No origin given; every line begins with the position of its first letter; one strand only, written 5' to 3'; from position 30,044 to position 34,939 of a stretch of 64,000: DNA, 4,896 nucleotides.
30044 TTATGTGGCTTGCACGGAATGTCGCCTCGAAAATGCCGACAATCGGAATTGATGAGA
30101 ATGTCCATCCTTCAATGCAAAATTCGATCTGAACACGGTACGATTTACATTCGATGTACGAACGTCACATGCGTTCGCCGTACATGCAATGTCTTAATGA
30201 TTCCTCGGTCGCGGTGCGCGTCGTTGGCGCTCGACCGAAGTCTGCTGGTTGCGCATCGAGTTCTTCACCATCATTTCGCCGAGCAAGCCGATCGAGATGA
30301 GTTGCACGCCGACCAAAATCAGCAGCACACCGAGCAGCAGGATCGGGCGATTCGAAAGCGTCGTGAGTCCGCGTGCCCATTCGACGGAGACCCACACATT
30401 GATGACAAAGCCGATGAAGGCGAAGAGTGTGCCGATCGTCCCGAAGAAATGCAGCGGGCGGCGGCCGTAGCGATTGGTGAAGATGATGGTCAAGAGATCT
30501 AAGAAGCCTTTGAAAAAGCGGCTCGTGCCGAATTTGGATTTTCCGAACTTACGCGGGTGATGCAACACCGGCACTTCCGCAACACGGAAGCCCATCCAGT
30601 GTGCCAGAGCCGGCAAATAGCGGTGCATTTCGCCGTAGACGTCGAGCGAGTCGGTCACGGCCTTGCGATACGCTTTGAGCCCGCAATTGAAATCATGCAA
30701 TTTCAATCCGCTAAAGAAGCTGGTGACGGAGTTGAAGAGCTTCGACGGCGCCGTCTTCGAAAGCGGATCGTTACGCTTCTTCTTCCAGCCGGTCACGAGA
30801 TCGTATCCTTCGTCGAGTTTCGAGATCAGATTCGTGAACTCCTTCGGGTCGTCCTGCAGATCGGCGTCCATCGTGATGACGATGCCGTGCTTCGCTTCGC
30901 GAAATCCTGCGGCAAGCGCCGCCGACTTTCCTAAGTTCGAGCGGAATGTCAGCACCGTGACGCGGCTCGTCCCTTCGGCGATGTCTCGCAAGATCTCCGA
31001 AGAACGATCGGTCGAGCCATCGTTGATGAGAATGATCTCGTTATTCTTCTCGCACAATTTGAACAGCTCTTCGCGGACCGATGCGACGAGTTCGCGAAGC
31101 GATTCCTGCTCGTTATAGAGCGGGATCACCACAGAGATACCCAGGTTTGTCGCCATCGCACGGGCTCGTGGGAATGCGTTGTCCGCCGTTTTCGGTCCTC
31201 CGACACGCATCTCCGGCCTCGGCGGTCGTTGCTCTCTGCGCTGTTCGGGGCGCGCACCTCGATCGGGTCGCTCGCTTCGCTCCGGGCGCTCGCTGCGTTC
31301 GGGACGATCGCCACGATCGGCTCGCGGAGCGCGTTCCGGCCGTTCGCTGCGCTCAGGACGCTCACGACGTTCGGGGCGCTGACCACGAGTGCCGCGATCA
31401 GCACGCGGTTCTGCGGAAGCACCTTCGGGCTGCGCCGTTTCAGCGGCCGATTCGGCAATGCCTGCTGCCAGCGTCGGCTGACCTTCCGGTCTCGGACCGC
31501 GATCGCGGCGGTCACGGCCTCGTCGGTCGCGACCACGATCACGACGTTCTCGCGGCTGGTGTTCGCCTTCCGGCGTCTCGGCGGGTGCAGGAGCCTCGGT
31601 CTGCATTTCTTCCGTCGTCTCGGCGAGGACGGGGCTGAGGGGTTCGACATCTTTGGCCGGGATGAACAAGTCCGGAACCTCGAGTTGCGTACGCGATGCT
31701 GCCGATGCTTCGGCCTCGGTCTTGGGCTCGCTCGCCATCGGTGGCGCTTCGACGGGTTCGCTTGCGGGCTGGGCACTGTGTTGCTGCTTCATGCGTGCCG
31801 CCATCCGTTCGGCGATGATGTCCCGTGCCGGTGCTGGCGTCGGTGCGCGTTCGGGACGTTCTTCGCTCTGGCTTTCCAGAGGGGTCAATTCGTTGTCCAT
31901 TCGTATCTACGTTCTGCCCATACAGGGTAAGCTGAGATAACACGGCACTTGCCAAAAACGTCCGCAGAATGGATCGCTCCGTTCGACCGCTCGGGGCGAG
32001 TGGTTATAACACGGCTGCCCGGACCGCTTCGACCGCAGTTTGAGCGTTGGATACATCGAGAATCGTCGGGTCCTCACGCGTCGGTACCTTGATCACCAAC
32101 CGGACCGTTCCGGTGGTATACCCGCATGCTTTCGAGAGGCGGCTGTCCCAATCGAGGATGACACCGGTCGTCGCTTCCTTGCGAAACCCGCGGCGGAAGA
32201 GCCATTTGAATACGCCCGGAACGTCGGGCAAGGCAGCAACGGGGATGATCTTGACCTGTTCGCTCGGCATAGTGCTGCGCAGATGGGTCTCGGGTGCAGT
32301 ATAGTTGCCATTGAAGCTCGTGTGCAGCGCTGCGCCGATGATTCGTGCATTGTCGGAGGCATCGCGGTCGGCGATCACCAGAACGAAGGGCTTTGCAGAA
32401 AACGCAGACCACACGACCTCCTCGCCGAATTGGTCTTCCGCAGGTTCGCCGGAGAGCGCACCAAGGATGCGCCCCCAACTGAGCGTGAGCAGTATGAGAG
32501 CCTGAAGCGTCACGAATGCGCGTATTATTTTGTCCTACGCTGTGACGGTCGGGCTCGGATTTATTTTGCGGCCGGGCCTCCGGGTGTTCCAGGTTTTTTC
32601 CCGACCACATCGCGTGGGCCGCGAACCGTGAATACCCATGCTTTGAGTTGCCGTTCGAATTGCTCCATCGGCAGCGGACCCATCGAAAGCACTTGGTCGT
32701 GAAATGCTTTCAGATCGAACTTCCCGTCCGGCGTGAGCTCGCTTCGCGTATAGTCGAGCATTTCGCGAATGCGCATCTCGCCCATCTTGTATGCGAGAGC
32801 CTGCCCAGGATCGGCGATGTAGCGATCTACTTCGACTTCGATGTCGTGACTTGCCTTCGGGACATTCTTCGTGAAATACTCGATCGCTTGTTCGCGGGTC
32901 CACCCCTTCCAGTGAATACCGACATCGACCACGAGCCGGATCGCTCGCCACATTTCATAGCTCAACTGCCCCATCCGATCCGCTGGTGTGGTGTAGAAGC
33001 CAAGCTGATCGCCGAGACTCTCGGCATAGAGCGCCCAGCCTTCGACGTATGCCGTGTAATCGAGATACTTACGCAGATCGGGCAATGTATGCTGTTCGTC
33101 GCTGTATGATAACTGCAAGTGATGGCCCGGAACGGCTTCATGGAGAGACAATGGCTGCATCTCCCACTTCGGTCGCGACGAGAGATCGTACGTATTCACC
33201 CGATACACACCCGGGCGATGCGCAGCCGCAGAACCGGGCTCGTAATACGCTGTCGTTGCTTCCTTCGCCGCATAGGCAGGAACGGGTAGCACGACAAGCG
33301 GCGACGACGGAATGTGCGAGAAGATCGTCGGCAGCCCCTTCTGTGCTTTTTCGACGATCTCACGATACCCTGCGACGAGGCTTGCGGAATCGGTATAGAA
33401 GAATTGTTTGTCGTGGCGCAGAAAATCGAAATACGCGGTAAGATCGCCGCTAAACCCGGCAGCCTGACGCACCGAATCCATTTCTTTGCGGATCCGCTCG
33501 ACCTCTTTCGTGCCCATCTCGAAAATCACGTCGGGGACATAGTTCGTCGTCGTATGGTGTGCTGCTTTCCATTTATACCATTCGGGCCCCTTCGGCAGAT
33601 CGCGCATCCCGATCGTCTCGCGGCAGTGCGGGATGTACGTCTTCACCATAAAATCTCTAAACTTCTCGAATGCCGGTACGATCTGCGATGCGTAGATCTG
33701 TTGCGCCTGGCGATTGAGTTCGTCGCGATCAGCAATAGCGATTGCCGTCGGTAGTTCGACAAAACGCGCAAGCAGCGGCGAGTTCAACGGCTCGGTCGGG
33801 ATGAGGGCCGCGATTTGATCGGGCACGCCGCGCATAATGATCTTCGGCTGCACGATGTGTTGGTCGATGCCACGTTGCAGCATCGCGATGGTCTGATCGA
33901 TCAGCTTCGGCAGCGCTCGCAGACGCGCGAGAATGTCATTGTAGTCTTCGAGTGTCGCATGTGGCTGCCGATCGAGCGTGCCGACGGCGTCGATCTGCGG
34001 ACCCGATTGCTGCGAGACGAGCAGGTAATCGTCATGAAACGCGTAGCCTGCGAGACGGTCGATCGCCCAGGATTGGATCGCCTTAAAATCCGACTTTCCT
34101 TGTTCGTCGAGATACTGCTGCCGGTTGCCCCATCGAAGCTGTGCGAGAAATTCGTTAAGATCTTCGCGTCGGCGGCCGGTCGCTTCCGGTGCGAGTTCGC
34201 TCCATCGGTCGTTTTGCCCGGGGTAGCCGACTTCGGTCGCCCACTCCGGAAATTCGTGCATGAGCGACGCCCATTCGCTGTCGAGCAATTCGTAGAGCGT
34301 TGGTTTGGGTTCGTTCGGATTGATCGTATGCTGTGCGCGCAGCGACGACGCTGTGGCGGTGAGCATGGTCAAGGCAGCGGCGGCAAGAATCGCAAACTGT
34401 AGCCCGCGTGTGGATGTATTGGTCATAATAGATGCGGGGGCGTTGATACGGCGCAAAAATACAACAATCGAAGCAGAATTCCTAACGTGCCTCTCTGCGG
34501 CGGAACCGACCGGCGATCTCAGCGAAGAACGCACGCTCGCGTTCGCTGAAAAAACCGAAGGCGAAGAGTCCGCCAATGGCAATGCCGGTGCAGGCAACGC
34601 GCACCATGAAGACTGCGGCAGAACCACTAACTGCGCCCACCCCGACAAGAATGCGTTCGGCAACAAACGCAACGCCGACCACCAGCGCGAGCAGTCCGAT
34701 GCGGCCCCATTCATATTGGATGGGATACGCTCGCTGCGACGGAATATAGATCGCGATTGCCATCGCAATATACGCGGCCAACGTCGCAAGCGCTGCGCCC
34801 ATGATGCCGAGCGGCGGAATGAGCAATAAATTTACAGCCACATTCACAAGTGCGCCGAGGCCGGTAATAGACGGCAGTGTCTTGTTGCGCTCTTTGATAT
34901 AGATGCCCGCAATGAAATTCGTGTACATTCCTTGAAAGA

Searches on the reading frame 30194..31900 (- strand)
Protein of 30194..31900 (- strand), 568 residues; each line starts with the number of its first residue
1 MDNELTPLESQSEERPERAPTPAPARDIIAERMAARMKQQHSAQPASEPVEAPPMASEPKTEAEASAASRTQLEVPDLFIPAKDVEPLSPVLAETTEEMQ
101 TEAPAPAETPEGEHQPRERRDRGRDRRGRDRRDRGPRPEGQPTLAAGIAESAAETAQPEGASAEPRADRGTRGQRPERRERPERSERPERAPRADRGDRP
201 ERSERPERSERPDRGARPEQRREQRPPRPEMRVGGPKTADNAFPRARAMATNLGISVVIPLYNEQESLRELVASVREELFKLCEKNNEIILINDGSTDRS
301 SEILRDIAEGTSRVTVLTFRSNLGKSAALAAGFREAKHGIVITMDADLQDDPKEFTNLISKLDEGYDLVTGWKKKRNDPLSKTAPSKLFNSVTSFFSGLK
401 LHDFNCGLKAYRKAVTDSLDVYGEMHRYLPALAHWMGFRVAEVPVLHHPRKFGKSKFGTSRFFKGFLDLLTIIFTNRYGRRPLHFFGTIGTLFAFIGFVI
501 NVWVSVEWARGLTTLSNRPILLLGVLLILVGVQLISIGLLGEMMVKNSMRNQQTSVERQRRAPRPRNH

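Call 33: search_protein_families(library=pfam, proteins=[window:30194-31900:-], max_evalue=0.001)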
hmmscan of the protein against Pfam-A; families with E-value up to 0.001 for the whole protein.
window:30194-31900:- (568 aa): 3 families
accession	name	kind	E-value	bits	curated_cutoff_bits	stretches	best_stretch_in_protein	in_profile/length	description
PF00535.33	Glycos_transf_2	-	1.4e-34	119.9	23.3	1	256-417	1-165/168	Glycosyl transferase family 2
PF13641.12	Glyco_tranf_2_3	-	7.6e-07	29.8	27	1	255-379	3-129/230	Glycosyltransferase like family 2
PF10111.15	Glyco_tranf_2_2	-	3.7e-05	23.8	27.3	1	256-358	1-102/276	Glycosyltransferase like family 2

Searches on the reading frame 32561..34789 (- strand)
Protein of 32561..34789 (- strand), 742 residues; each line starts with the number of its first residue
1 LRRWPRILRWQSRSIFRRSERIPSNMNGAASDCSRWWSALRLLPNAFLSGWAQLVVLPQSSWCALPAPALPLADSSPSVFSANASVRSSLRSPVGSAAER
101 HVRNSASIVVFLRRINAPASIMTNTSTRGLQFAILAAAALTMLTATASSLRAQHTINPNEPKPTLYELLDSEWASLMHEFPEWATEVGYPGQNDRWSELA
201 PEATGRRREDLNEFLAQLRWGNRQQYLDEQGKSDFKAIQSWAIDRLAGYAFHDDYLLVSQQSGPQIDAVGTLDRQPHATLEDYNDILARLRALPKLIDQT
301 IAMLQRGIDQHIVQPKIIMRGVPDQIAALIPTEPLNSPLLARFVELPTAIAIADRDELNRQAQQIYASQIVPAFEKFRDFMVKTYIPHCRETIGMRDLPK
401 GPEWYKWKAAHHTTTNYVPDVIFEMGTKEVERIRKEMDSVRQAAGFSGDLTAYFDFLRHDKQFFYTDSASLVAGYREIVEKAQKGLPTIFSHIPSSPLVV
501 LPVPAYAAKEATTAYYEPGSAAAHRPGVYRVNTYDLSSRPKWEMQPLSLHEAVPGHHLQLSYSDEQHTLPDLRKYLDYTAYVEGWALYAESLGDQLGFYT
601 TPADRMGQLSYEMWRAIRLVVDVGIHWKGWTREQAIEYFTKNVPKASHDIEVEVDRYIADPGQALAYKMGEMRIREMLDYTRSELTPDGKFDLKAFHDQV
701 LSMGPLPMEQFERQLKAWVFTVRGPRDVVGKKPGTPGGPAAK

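Call 33: search_protein_families(library=pfam, proteins=[window:32561-34789:-], max_evalue=0.001)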
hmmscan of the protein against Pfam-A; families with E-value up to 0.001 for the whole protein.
window:32561-34789:- (742 aa): 1 family
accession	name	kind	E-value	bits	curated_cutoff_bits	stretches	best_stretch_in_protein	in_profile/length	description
PF05960.17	DUF885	-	8.1e-154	514.6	32.4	1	181-714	1-531/532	Bacterial protein of unknown function (DUF885)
